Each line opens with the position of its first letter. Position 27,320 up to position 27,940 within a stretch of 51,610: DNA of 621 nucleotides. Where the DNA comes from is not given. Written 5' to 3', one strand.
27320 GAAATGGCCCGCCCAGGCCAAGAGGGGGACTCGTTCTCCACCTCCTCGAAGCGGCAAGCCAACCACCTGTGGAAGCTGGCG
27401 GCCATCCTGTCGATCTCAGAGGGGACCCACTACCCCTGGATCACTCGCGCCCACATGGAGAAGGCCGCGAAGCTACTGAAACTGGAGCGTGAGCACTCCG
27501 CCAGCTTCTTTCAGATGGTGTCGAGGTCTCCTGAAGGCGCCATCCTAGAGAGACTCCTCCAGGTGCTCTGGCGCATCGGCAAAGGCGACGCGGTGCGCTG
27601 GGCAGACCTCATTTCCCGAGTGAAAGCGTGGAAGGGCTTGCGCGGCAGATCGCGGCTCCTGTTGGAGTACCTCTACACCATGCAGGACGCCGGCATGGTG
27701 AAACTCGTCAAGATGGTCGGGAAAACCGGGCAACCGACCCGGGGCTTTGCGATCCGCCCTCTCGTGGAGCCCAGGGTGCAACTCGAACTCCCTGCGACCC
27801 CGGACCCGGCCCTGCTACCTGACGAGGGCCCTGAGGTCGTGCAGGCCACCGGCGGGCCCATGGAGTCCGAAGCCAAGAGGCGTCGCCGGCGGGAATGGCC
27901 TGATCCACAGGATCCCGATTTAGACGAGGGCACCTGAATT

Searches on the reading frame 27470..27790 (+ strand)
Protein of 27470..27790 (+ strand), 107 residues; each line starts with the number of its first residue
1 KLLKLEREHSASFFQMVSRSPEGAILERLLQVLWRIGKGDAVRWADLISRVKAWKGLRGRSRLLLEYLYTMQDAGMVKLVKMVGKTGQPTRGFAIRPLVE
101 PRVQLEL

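Call 120: predict_structure(protein=window:27470-27790:+)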
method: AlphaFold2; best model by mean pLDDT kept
length: 107 residues; sequences in the alignment: 1
mean_pLDDT: 54.2   pTM: 0.41
mean pLDDT of the five models: 54.2, 53.9, 52.5, 51.5, 45.1
residues with pLDDT >= 90: 0; 70-90: 17; 50-70: 51; < 50: 39
segments of 3 or more residues with pLDDT < 50: 1-10, 81-107
pLDDT, mean of each block of 10 residues (from residue 1): 38 53 66 70 72 70 67 52 42 31 30
secondary structure, 60 per line:
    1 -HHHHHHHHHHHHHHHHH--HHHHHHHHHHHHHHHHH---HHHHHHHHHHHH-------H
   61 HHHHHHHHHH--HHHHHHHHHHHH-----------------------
elements in order: H2-18 H21-37 H41-52 H60-70 H73-84
